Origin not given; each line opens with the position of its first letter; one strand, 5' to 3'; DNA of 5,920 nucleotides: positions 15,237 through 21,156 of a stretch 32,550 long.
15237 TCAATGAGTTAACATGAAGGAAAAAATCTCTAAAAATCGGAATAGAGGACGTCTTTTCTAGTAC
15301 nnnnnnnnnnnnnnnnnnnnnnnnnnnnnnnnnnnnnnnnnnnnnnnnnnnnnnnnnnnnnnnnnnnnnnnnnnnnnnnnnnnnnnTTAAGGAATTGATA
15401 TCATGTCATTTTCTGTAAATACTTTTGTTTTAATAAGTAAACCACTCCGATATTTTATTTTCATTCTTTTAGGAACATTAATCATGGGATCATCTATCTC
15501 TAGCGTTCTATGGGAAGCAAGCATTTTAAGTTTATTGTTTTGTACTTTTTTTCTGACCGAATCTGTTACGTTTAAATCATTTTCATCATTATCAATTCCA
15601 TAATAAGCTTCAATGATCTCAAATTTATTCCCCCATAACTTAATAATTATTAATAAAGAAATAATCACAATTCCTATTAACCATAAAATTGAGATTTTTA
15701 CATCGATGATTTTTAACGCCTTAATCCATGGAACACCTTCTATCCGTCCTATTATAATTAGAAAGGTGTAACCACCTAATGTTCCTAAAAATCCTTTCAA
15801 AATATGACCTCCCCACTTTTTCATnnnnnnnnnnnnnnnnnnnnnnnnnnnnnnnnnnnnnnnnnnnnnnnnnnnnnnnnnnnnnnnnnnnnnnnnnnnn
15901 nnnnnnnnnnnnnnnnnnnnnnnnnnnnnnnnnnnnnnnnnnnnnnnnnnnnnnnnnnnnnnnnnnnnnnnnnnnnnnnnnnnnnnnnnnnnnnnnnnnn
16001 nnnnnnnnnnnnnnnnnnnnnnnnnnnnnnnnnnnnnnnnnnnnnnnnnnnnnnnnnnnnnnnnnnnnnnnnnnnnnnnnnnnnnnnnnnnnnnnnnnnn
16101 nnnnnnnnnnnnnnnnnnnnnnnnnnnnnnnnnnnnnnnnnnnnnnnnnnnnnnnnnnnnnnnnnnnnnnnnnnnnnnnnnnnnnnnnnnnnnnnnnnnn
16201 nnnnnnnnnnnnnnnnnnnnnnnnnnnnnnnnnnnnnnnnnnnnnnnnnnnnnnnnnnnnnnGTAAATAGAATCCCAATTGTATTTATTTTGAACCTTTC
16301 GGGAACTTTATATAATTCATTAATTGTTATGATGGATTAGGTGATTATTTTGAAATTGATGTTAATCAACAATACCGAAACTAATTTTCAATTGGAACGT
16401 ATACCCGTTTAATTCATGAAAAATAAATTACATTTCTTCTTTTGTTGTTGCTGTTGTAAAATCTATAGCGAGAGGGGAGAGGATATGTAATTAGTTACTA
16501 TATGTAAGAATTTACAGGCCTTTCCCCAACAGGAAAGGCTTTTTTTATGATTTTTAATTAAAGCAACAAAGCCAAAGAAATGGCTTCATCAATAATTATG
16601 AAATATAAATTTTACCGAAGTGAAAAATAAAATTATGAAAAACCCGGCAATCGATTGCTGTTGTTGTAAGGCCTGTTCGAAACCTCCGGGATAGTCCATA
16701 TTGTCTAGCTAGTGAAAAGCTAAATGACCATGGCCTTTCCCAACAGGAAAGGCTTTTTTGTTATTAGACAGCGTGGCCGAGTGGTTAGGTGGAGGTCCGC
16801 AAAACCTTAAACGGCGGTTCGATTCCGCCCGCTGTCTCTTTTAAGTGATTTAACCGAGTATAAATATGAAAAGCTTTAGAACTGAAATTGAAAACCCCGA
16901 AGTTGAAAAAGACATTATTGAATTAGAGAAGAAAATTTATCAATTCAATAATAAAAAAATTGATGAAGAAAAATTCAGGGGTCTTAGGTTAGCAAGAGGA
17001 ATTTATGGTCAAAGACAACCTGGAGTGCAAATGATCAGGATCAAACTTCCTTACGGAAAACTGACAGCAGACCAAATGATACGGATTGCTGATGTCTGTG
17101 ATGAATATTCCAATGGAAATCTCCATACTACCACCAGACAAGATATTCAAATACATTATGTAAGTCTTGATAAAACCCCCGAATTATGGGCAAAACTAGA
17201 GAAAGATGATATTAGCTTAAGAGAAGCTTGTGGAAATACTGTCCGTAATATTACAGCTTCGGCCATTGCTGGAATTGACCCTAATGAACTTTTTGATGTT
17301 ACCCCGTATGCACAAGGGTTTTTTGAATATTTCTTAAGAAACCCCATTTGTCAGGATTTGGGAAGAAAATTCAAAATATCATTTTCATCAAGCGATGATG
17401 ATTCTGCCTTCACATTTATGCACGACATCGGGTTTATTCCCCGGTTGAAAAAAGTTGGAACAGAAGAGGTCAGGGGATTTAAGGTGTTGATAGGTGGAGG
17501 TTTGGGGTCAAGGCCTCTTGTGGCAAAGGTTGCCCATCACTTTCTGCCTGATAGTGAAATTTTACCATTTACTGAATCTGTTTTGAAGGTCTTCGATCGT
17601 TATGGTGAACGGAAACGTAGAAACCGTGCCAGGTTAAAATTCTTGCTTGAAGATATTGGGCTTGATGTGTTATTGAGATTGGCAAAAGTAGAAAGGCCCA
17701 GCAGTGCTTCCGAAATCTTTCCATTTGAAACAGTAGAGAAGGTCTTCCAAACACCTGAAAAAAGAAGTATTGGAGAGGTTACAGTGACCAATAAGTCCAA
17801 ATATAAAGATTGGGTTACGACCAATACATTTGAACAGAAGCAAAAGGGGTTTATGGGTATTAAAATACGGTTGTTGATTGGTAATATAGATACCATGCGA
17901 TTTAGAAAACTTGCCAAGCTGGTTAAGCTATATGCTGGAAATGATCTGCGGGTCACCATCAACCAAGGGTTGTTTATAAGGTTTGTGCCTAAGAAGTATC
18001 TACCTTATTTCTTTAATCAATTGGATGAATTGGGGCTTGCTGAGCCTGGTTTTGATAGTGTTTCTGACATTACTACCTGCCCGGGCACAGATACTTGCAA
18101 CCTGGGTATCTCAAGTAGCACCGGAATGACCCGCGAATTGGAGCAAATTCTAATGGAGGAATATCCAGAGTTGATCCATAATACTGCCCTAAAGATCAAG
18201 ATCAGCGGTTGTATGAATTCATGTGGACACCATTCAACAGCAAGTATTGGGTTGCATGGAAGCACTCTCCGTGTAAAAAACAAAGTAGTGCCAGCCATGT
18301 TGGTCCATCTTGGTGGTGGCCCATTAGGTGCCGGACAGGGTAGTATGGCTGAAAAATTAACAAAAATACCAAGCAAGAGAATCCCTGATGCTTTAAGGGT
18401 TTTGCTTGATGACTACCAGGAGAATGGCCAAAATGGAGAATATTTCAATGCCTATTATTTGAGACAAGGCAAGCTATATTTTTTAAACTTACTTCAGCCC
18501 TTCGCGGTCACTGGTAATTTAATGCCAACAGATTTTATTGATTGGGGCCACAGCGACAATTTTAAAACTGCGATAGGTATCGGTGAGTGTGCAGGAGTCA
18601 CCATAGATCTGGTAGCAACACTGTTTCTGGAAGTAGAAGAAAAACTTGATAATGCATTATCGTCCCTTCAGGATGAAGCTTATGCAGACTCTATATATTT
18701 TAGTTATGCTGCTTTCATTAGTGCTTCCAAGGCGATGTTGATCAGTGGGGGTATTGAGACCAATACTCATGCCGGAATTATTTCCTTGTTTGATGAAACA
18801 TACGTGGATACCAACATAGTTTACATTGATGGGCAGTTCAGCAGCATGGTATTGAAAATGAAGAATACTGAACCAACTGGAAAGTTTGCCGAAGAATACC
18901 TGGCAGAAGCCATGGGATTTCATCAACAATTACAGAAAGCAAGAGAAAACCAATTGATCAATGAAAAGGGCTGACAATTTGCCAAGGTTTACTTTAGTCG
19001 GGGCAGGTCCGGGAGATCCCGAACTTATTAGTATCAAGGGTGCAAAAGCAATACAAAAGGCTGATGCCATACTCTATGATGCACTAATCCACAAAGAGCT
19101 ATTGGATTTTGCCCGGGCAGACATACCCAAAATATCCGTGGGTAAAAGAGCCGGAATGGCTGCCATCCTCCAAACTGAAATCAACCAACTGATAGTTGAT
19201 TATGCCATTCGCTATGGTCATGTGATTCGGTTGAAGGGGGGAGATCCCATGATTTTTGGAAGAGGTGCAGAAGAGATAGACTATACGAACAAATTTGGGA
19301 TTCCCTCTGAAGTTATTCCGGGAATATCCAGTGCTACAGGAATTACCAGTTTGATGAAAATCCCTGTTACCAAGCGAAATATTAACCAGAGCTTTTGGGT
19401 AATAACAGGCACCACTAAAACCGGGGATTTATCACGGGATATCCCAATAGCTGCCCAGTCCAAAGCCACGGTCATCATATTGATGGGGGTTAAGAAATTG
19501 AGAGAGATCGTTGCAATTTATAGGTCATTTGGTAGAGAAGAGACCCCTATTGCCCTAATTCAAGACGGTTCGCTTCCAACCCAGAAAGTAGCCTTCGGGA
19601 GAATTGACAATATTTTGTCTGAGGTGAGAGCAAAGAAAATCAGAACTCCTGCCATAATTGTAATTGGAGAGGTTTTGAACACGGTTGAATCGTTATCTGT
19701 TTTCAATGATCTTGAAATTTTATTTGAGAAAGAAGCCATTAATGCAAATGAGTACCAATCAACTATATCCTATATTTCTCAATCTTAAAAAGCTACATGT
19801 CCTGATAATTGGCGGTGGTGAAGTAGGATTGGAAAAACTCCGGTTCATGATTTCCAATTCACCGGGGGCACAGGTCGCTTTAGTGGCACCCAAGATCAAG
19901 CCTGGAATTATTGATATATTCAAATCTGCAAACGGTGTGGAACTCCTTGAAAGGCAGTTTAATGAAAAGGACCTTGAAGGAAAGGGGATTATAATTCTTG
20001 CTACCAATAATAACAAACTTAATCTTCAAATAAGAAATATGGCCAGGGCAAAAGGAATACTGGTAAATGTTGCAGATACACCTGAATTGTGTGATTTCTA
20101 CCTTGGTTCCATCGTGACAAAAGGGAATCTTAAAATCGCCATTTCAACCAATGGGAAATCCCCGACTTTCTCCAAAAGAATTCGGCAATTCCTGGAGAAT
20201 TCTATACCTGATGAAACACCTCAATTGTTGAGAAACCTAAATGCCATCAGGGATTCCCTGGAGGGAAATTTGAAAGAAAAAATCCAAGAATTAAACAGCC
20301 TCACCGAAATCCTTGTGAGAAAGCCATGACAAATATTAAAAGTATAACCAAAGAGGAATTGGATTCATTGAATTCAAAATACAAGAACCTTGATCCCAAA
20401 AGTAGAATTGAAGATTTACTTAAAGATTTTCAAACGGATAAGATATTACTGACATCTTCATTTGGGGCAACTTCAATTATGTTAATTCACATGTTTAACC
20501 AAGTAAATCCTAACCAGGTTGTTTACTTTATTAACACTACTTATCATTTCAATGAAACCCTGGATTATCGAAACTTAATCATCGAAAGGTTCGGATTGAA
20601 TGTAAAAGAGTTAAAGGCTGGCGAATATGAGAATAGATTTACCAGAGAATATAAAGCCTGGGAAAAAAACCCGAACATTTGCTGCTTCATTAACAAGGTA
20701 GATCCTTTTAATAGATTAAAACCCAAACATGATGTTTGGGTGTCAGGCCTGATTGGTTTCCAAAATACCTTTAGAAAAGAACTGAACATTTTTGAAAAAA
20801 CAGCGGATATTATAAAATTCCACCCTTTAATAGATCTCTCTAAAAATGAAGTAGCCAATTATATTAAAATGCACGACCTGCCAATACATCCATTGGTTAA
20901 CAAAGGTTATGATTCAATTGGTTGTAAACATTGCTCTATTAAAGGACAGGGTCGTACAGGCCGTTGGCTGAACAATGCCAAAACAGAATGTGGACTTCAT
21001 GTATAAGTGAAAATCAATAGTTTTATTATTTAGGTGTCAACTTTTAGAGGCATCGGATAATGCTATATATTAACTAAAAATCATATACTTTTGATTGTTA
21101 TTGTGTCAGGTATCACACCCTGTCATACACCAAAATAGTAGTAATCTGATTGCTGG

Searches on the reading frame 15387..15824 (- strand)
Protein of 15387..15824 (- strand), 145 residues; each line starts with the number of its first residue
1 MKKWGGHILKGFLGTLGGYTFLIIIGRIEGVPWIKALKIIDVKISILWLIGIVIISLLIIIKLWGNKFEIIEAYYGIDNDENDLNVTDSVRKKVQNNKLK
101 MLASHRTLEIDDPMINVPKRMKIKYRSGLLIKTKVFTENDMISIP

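Call 8: search_protein_families(library=pfam, proteins=[window:15387-15824:-], max_evalue=0.01)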
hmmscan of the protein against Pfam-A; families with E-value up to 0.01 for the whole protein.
window:15387-15824:- (145 aa): 1 family
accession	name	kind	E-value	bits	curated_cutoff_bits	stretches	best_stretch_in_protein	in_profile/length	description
PF11875.14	DnaJ-like_C11_C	-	0.0031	17.8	27.1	1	70-145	43-132/132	DnaJ-like protein C11, C-terminal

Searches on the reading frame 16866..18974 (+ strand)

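Call 8: search_protein_families(library=pfam, proteins=[window:16866-18974:+], max_evalue=0.01)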
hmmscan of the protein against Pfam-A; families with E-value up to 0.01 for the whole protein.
window:16866-18974:+ (702 aa): 3 families
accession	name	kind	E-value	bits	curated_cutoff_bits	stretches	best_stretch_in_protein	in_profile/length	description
PF01077.27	NIR_SIR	-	1.7e-42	145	27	2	122-274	1-151/158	Nitrite and sulphite reductase 4Fe-4S domain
PF03460.22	NIR_SIR_ferr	-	2.9e-34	117.1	24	2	47-113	1-68/69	Nitrite/Sulfite reductase ferredoxin-like half domain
PF05168.19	HEPN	-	0.00014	22.5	22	1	591-644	9-62/117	HEPN domain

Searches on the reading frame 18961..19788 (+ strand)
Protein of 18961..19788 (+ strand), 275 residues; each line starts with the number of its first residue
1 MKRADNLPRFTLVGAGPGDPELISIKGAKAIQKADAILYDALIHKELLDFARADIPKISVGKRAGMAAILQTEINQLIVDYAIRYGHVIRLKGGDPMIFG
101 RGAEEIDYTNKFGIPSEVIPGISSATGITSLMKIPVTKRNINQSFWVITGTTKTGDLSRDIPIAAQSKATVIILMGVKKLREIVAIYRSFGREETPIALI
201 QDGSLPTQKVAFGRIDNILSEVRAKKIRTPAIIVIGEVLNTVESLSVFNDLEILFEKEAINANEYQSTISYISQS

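Call 8: search_protein_families(library=pfam, proteins=[window:18961-19788:+], max_evalue=0.01)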
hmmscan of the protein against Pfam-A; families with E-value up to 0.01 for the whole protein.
window:18961-19788:+ (275 aa): 1 family
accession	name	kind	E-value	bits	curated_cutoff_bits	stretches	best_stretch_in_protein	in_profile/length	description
PF00590.25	TP_methylase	-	2.5e-42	145.7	27.8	1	10-217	2-210/212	Tetrapyrrole (Corrin/Porphyrin) Methylases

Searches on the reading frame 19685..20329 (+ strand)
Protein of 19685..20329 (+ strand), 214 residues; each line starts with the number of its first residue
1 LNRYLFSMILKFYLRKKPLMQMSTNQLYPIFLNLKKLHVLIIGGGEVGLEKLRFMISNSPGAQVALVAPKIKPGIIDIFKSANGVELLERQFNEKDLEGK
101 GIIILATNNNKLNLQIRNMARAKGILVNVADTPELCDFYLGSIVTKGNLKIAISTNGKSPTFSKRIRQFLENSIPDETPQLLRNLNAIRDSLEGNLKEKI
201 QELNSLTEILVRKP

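Call 8: search_protein_families(library=pfam, proteins=[window:19685-20329:+], max_evalue=0.01)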
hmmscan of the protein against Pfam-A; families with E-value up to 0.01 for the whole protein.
window:19685-20329:+ (214 aa): 2 families
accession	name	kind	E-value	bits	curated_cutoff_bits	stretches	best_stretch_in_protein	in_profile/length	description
PF13241.12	NAD_binding_7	-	1e-27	97.2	22.1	1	30-142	1-104/104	Putative NAD(P)-binding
PF14824.11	Sirohm_synth_M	-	1.2e-11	44.3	25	1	147-173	2-28/28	Sirohaem biosynthesis protein central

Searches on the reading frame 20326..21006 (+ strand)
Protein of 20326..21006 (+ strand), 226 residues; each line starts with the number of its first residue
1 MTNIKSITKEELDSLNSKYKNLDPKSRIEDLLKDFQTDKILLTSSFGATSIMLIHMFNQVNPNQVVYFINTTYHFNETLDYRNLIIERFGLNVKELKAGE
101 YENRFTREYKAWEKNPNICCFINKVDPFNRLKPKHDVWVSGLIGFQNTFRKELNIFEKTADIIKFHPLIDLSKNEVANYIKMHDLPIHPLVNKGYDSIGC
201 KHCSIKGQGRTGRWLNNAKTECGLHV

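Call 8: search_protein_families(library=pfam, proteins=[window:20326-21006:+], max_evalue=0.01)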
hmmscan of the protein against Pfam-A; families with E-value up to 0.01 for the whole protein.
window:20326-21006:+ (226 aa): 1 family
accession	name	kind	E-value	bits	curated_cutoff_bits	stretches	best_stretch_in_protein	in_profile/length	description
PF01507.26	PAPS_reduct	-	1e-35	123.7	22.5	1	40-204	2-173/175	Phosphoadenosine phosphosulfate reductase domain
